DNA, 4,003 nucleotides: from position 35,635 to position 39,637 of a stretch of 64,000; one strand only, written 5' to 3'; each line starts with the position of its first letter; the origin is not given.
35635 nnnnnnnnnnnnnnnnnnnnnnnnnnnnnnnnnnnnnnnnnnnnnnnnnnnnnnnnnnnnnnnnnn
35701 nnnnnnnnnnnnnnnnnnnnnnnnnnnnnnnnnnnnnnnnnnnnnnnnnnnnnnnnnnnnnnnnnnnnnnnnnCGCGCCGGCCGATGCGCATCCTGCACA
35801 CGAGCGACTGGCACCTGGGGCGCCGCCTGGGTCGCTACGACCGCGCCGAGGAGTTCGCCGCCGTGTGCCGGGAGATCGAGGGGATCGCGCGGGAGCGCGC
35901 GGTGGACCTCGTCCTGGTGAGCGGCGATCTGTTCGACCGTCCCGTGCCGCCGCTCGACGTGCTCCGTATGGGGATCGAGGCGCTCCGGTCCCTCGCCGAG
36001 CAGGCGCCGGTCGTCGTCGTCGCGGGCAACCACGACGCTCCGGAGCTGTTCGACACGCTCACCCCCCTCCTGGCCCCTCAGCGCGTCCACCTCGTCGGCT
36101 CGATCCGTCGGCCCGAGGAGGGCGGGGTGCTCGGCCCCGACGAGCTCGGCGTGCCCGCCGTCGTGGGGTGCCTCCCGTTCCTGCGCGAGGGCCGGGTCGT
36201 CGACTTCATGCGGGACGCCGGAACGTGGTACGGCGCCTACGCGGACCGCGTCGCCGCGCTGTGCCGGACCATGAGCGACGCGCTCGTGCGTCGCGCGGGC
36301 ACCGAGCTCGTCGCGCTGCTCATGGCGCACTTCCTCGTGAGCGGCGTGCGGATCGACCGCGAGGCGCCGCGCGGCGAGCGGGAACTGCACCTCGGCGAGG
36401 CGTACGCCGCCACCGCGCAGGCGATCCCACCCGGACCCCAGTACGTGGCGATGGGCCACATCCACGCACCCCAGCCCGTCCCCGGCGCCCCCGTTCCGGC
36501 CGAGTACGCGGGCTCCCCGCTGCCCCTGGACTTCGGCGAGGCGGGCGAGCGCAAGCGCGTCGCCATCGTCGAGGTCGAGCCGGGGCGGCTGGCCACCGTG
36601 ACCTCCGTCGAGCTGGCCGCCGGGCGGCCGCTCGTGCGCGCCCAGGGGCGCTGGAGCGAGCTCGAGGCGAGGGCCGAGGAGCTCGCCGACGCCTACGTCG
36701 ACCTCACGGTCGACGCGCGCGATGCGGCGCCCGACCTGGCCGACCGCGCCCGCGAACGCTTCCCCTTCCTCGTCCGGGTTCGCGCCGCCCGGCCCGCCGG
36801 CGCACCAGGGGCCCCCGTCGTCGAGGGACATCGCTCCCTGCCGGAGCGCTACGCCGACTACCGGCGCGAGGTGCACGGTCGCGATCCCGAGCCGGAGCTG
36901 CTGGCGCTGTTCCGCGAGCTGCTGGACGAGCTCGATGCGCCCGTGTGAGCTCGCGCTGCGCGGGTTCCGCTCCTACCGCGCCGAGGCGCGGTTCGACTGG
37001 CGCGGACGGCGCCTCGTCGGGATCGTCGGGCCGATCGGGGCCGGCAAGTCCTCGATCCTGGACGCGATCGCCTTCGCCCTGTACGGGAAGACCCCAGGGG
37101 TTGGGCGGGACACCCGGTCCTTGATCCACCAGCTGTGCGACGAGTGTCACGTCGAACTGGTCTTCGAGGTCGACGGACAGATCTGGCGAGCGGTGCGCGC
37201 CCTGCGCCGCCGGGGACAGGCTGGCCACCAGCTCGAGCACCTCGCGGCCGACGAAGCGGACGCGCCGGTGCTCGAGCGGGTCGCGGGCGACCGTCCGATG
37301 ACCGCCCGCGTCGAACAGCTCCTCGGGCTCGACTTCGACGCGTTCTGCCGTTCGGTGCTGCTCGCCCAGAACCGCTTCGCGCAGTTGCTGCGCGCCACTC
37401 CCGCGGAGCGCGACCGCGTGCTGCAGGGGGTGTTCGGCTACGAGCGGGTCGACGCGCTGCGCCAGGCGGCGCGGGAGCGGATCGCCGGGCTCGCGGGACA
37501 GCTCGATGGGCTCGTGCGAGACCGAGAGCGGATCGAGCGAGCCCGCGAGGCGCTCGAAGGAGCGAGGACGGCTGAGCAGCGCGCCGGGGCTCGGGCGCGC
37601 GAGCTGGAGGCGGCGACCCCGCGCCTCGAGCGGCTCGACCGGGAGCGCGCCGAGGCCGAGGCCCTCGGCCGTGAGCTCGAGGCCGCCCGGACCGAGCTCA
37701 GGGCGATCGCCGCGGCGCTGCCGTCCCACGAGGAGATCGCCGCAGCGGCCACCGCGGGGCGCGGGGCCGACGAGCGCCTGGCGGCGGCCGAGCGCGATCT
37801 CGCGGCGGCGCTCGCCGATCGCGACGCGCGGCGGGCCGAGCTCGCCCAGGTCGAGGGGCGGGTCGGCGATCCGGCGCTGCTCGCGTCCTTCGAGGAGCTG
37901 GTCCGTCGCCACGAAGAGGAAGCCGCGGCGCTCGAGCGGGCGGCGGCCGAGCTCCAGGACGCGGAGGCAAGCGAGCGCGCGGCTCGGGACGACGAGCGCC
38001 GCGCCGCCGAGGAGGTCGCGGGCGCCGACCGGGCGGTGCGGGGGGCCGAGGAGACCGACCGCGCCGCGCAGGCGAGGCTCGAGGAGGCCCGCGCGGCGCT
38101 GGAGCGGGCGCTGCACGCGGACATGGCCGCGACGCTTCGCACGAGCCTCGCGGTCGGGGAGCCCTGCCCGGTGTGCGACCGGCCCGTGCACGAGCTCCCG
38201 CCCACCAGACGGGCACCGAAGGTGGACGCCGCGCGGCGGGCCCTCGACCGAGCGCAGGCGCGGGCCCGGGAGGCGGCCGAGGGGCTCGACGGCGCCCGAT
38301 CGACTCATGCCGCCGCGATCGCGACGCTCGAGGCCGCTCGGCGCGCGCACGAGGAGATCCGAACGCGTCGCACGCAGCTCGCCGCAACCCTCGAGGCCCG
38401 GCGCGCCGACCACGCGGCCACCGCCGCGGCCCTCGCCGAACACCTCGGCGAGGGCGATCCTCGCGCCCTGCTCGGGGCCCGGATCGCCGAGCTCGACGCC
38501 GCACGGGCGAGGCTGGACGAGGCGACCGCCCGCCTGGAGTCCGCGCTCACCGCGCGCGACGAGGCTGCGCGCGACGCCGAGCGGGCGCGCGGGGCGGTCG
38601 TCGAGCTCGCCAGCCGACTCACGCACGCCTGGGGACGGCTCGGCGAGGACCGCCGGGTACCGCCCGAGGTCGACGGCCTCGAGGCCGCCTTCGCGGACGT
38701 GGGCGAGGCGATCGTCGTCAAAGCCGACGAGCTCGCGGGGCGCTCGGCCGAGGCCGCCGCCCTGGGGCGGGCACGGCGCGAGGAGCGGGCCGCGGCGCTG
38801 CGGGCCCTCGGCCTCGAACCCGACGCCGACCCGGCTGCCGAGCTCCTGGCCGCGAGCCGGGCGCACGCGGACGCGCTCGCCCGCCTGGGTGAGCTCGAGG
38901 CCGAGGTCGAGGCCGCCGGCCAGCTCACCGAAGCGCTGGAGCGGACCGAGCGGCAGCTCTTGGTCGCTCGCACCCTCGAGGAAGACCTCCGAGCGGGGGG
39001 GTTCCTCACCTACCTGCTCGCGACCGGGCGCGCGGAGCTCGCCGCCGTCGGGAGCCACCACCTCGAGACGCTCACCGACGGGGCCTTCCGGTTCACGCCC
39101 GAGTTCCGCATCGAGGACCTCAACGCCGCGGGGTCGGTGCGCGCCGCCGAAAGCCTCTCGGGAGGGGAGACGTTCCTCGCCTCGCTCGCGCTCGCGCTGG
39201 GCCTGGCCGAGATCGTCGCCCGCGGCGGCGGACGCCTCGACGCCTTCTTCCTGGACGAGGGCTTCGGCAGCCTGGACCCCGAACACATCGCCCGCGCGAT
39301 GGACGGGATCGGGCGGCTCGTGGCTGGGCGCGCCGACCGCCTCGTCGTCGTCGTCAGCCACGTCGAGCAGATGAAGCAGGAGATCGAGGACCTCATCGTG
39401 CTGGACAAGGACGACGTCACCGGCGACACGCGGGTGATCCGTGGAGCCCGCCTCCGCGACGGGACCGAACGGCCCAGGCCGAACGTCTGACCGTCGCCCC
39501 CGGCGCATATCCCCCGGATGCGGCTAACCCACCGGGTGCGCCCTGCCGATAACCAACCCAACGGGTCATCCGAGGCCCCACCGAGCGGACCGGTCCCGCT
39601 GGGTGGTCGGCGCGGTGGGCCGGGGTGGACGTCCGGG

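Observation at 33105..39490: Complete archaeal-type DNA-end-resection operon (nurA-like, herA, mre11/sbcD, rad50/sbcC) in a bacterium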

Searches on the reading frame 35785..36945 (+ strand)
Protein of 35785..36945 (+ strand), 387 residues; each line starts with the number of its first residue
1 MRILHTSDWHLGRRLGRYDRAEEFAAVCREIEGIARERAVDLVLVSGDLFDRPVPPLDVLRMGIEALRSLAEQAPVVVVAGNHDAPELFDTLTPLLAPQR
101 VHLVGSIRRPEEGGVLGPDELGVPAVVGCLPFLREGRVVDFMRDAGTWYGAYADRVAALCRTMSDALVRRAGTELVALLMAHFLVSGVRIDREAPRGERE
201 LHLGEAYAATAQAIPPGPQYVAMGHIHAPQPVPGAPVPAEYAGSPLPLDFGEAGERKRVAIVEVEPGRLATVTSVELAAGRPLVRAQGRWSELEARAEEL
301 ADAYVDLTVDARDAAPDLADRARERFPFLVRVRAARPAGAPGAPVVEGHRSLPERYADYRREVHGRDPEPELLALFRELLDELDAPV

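Call 4: search_protein_families(library=pfam, proteins=[window:35785-36945:+], max_evalue=0.1)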
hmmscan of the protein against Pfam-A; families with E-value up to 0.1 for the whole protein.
window:35785-36945:+ (387 aa): 3 families
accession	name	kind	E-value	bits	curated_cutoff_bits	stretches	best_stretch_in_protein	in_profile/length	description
PF00149.33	Metallophos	-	3.2e-16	60.8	21.5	1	1-229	1-191/191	Calcineurin-like phosphoesterase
PF12850.12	Metallophos_2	-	1.8e-07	31.8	27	1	1-230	1-120/154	Calcineurin-like phosphoesterase superfamily domain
PF12320.13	SbcD_C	-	1.7e-05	25.6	24.4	1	281-336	3-58/94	Type 5 capsule protein repressor C-terminal domain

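Call 5: search_protein_families(library=ncbifam, proteins=[window:35785-36945:+], max_evalue=0.1)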
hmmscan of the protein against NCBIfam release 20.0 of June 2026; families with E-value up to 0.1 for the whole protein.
window:35785-36945:+ (387 aa): 10 families
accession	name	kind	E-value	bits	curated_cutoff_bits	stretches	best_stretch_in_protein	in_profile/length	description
NF041754.1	sbcd_Bac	equivalog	9.4e-47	160.1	750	1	1-380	1-382/390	exonuclease subunit SbcD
TIGR00619.1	sbcd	subfamily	1.3e-42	146.4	77.65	1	1-257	1-251/252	exonuclease subunit SbcD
NF008206.2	PRK10966.1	equivalog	7.9e-38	130.5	450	1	1-309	1-317/380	exonuclease subunit SbcD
NF041753.2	sbcd_Staph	equivalog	1.3e-14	53.9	480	1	1-290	1-273/375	exonuclease subunit SbcD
NF041031.1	Mre11_Sulfo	equivalog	3.8e-13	49.4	500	1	2-92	1-93/374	DNA double-strand break repair protein Mre11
NF041029.1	Mre11_Pyroc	equivalog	2.8e-12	46.2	600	1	1-85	1-87/438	DNA double-strand break repair protein Mre11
NF041030.1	Mre11_Halo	equivalog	6.5e-09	35.4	550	1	2-85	3-88/361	DNA double-strand break repair protein Mre11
TIGR00583.1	mre11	equivalog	2.5e-05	23.4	434.6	1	1-69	4-72/405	DNA repair protein (mre11)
TIGR04123.1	P_estr_lig_assc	hypoth_equivalog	9.9e-05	21.8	150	1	3-91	23-117/207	ligase-associated DNA damage response endonuclease PdeM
NF008460.0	PRK11340.1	equivalog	0.00094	18.7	188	1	2-86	51-125/271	phosphodiesterase YaeI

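Call 6: search_protein_families(library=padloc, proteins=[window:35785-36945:+], max_evalue=0.1)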
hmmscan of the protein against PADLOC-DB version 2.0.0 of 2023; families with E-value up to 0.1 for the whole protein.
window:35785-36945:+ (387 aa): 1 family
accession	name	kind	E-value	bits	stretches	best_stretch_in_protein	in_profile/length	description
PDLC05051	PDC-S60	-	0.0038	13.4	1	1-84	1-88/1027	-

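Call 53: search_solved_structures(query=window:35785-36945:+, max_evalue=0.00001)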
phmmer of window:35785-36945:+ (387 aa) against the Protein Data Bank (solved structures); distinct sequences matched with E-value up to 0.00001: 18.
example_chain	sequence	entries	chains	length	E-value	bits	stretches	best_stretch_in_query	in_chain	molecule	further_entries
4lty_C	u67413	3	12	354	6.5e-28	101.4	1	1-303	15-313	Exonuclease subunit SbcD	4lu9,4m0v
6s6v_A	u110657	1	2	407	9.6e-28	100.8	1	1-303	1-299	Nuclease SbcCD subunit D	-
7yzo_A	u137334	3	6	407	1.2e-26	97.1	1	1-303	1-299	Nuclease SbcCD subunit D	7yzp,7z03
6s85_A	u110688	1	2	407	1.7e-26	96.7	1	1-303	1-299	Nuclease SbcCD subunit D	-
3qg5_C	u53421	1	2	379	3.8e-18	69.2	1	1-86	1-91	Mre11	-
4o24_A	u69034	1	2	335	5.3e-18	68.7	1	1-86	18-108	Exonuclease, putative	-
2q8u_A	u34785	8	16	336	5.4e-18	68.7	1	1-86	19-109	Exonuclease, putative | Nuclease SbcCD subunit D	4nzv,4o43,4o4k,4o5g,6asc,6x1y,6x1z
3thn_A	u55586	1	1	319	2.9e-17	66.3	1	1-86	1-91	Exonuclease, putative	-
3tho_B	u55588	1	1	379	4.6e-17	65.7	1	1-86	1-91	Exonuclease, putative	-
7dog_A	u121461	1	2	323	5.7e-15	58.8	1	2-88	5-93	Nuclease SbcCD subunit D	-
1ii7_A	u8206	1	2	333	1e-11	48.1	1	1-253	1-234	Mre11 nuclease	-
3dsc_A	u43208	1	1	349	1.2e-11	47.9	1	1-253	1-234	DNA double-strand break repair protein mre11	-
4hd0_A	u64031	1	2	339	2.8e-11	46.6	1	1-253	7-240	DNA double-strand break repair protein Mre11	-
3dsd_A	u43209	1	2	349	2.1e-10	43.7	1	1-253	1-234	DNA double-strand break repair protein mre11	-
1s8e_A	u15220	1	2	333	5.2e-09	39.1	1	1-253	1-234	exonuclease putative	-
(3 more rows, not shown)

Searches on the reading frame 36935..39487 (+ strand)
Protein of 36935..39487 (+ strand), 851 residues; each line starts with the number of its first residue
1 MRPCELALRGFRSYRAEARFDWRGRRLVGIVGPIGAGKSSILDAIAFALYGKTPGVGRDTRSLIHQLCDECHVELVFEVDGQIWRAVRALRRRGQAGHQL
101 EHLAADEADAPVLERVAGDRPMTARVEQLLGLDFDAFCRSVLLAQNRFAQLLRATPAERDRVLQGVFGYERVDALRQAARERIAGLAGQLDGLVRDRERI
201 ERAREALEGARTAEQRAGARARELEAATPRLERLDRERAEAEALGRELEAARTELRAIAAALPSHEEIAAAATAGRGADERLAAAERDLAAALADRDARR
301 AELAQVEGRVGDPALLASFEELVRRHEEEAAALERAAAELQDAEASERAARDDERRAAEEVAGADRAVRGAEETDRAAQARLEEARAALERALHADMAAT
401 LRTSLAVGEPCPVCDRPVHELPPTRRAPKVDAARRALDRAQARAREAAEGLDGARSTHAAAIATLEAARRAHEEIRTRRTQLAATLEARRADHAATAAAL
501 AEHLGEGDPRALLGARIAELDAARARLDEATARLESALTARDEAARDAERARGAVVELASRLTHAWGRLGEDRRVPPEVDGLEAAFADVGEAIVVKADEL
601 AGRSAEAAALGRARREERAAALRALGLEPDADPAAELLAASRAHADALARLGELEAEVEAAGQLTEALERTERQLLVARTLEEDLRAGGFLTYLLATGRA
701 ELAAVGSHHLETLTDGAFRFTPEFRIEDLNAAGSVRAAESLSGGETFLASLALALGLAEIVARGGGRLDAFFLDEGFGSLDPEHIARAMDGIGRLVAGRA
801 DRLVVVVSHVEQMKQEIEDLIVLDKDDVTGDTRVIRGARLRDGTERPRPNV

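Call 4: search_protein_families(library=pfam, proteins=[window:36935-39487:+], max_evalue=0.1)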
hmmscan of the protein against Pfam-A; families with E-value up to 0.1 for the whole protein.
window:36935-39487:+ (851 aa): 8 families
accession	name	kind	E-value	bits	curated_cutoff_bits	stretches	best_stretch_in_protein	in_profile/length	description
PF13476.12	AAA_23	-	1.3e-15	59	27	1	6-232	2-177/201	AAA domain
PF02463.25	SMC_N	-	7.5e-13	48.9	40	1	5-823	4-211/220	RecF/RecN/SMC N terminal domain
PF13558.12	SbcC_Walker_B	-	3.1e-10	40.6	27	1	723-790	11-86/90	SbcC/RAD50-like, Walker B motif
PF13555.12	AAA_29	-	2.8e-05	24.2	27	1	19-53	18-50/61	P-loop containing region of AAA domain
PF00005.33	ABC_tran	-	0.0026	18.8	25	1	23-48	9-34/137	ABC transporter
PF13514.12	AAA_27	-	0.019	15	22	1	19-119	20-113/206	AAA domain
PF13304.12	AAA_21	-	0.039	14.5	27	1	28-49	2-23/304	AAA domain, putative AbiEii toxin, Type IV TA system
PF13175.12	AAA_15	-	0.099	12.7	32.1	0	4-47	4-45/374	AAA ATPase domain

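Call 5: search_protein_families(library=ncbifam, proteins=[window:36935-39487:+], max_evalue=0.1)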
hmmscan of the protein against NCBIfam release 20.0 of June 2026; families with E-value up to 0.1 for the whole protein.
window:36935-39487:+ (851 aa): 24 families
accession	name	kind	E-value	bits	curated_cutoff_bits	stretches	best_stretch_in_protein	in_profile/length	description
TIGR00618.1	sbcc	subfamily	2.7e-60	204.4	478.5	2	1-271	1-286/1043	exonuclease subunit SbcC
NF041752.4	sbcc_Bac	equivalog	1.9e-39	135.4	1420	2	1-361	1-376/1130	exonuclease subunit SbcC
NF041751.2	sbcc_Staph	equivalog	1.8e-34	118.9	920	3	736-818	908-990/1007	exonuclease subunit SbcC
NF007600.2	PRK10246.1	equivalog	4.6e-34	117.6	750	2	726-821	935-1027/1047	exonuclease subunit SbcC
NF002572.0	PRK02224.1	equivalog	3.6e-21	75.2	1087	2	1-667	1-607/888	DNA double-strand break repair ATPase Rad50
NF053563.1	Rkd4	equivalog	6.4e-19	67.6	860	1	5-484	5-504/747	arcadin-4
NF002244.0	PRK01156.1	equivalog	1e-17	63.6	847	1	28-215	26-207/895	DNA double-strand break repair ATPase Rad50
NF003034.1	PRK03918.1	equivalog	2.1e-16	59.1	700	2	5-256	5-241/878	DNA double-strand break repair ATPase Rad50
NF041035.1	Rad50_Halo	equivalog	1.5e-15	56.7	1000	1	2-673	2-705/883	DNA double-strand break repair ATPase Rad50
NF041034.1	Rad50_Sulf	equivalog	7e-12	44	1000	1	29-344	27-317/872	DNA double-strand break repair ATPase Rad50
TIGR02168.1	SMC_prok_B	equivalog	2.6e-11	42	567.35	2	6-49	5-47/1181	chromosome segregation protein SMC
NF045487.1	ASRP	equivalog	8.6e-11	41.1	300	1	36-550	25-433/593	archaea-specific SMC-related protein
TIGR00611.2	recf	equivalog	5.6e-10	38.9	172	1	5-92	3-87/339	DNA replication/repair protein RecF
NF010068.0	PRK13548.1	equivalog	1.3e-07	31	261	2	736-825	133-218/261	heme ABC transporter ATP-binding protein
TIGR02169.1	SMC_prok_A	equivalog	5.5e-07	27.7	729.4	1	5-93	4-103/1165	chromosome segregation protein SMC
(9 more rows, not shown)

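Call 6: search_protein_families(library=padloc, proteins=[window:36935-39487:+], max_evalue=0.1)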
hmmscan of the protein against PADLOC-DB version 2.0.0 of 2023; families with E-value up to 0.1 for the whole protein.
window:36935-39487:+ (851 aa): 48 families (the best 25 are shown)
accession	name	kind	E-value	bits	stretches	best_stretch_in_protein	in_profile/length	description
PDLC04135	mad3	-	6.7e-22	76.5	1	6-835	5-348/374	mads_3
PDLC03859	LmuB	-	4.3e-16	57.2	1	25-550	24-470/611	-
PDLC03863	LmuB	-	2.5e-10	37.7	2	300-544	212-443/610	-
PDLC03861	LmuB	-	4.1e-07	26.3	1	6-130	213-339/1213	-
PDLC04140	mad8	-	4.6e-07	27.7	1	20-201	22-101/314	mads_8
PDLC02714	PbeC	-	1e-06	25.9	1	5-103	5-114/651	PbeC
PDLC03862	LmuB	-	3.5e-06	23.6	1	19-52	24-54/643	-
PDLC02756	PbeC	-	1e-05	22.8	1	5-53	5-59/643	PbeC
PDLC02747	PbeC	-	6.8e-05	19.9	1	6-91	6-100/632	PbeC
PDLC03864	LmuB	-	7e-05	19.6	1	36-130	84-174/657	-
PDLC02668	DndD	-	9.6e-05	19.5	1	5-53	5-58/659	DndD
PDLC02741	PbeC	-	0.00014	18.5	0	772-820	586-629/644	PbeC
PDLC00311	PtuA1|PtuA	-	0.00032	17.8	1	5-50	5-48/455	AAA ATPase domain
PDLC03865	LmuB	-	0.00043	16.6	1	8-49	8-55/1007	-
PDLC02667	DndD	-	0.00045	17.1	1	6-53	6-60/657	DndD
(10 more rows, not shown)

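Call 54: search_solved_structures(query=window:36935-39487:+, max_evalue=0.00001)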
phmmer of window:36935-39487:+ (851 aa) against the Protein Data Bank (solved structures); distinct sequences matched with E-value up to 0.00001: 12.
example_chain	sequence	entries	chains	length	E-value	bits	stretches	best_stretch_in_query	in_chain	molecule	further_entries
6s6v_C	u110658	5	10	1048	6.8e-33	117.4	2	6-271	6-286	Nuclease SbcCD subunit C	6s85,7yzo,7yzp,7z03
3qf7_A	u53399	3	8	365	6.3e-24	87.7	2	707-815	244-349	Rad50 | Probable DNA double-strand break repair Rad50 ATPase,Probable DNA double-strand break repa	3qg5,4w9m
3tho_A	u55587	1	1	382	9.3e-22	80.6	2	1-190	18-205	Probable DNA double-strand break repair Rad50 ATPase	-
5f3w_B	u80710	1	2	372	4.7e-16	61.7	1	5-236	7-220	DNA double-strand break repair Rad50 ATPase,DNA double-strand break repair Rad50 ATPase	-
3aux_A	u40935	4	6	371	4.8e-16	61.7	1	5-194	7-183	DNA double-strand break repair rad50 ATPase | DNA double-strand break repair Rad50 ATPase,DNA double-strand break repair Rad50 ATPase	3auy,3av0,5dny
3qkt_A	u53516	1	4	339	1.9e-09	39.9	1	8-206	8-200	DNA double-strand break repair rad50 ATPase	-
4nci_A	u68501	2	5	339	1.9e-09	39.9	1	8-206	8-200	DNA double-strand break repair Rad50 ATPase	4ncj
4nck_A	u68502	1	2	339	2.6e-09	39.4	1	8-206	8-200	DNA double-strand break repair Rad50 ATPase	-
3qku_A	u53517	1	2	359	6.2e-09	38.2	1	8-204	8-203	DNA double-strand break repair rad50 ATPase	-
4nch_A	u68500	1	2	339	1.2e-08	37.2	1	8-206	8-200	DNA double-strand break repair Rad50 ATPase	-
1ii8_A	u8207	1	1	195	6.6e-06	28.2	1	7-174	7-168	Rad50 ABC-ATPase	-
3qkr_A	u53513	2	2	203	7.1e-06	28.1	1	7-174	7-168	DNA double-strand break repair rad50 ATPase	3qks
